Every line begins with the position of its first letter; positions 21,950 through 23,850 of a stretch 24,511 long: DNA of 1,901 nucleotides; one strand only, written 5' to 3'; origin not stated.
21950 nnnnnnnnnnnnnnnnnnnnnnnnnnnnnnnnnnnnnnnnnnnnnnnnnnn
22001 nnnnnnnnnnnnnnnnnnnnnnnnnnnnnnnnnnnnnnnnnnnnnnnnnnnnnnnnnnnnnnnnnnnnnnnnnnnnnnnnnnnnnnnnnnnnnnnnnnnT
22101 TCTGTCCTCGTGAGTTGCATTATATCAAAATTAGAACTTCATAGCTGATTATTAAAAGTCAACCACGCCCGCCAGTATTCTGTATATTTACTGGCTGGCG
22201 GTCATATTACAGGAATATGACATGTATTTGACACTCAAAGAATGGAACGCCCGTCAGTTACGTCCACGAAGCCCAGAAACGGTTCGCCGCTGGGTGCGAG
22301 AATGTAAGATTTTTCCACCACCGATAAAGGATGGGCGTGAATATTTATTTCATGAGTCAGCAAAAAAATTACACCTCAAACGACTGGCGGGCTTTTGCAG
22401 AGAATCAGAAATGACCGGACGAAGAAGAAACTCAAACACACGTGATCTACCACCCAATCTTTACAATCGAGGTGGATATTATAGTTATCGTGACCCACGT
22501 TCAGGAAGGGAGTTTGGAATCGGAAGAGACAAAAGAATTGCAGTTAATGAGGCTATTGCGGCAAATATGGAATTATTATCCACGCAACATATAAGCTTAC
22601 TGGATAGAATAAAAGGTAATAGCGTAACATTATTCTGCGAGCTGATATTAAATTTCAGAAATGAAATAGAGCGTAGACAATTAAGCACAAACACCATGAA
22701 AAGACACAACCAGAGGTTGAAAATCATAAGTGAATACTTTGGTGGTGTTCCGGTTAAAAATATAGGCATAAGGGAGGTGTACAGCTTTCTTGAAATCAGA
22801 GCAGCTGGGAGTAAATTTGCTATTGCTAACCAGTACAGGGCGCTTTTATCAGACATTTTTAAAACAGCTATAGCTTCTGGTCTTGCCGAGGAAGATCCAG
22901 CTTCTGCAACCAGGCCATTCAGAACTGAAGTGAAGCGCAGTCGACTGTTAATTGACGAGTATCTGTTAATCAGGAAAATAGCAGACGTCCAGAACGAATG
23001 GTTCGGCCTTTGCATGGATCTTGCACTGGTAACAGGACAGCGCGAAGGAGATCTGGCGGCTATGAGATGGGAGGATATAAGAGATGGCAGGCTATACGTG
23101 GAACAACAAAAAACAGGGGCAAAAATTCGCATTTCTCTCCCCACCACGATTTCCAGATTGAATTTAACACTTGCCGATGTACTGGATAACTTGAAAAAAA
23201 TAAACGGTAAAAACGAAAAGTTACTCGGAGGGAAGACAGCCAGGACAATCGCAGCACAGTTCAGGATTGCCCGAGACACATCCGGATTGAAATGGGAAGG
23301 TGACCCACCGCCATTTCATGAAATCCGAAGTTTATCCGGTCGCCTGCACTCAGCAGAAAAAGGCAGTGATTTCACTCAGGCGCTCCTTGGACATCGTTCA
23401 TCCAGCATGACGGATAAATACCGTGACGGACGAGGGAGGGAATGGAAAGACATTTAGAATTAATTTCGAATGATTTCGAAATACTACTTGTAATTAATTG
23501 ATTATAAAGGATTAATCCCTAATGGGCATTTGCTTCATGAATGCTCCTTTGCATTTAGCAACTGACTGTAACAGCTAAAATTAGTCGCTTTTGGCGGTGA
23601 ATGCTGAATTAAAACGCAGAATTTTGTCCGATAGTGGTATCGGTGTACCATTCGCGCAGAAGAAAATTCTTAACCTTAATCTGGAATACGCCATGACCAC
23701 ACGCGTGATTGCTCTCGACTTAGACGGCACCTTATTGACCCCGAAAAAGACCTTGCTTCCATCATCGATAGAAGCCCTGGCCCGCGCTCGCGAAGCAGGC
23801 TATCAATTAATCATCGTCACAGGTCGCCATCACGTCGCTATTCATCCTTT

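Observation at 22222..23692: Xis-like ORF fused in frame to a lambda-like integrase, next to a ybhA-like gene rather than the canonical lambda attachment-site neighbours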

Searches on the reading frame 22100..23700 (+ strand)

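Call 21: search_protein_families(library=pfam, proteins=[L001:3119-3343:+])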
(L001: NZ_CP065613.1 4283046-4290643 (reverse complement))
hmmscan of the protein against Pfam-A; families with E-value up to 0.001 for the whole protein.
L001:3119-3343:+ (74 aa): 1 family
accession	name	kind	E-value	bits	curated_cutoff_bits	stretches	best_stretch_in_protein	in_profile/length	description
PF07825.17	Exc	-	1e-29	102.8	23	1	1-69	1-76/77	Excisionase-like protein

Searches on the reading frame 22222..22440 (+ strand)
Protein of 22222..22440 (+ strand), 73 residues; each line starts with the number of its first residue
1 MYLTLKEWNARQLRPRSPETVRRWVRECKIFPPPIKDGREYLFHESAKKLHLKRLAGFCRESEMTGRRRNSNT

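Call 38: search_solved_structures(query=window:22222-22440:+, show_alignments=1)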
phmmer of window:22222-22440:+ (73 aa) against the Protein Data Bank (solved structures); distinct sequences matched with E-value up to 0.001: 3.
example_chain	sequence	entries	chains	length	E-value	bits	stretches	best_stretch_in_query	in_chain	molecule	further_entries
1pm6_A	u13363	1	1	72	1.4e-26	95.1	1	1-55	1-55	Excisionase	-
1lx8_A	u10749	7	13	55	2.6e-26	94.3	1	1-54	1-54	Excisionase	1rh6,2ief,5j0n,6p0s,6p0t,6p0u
2og0_A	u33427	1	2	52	9.5e-26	92.5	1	1-51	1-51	Excisionase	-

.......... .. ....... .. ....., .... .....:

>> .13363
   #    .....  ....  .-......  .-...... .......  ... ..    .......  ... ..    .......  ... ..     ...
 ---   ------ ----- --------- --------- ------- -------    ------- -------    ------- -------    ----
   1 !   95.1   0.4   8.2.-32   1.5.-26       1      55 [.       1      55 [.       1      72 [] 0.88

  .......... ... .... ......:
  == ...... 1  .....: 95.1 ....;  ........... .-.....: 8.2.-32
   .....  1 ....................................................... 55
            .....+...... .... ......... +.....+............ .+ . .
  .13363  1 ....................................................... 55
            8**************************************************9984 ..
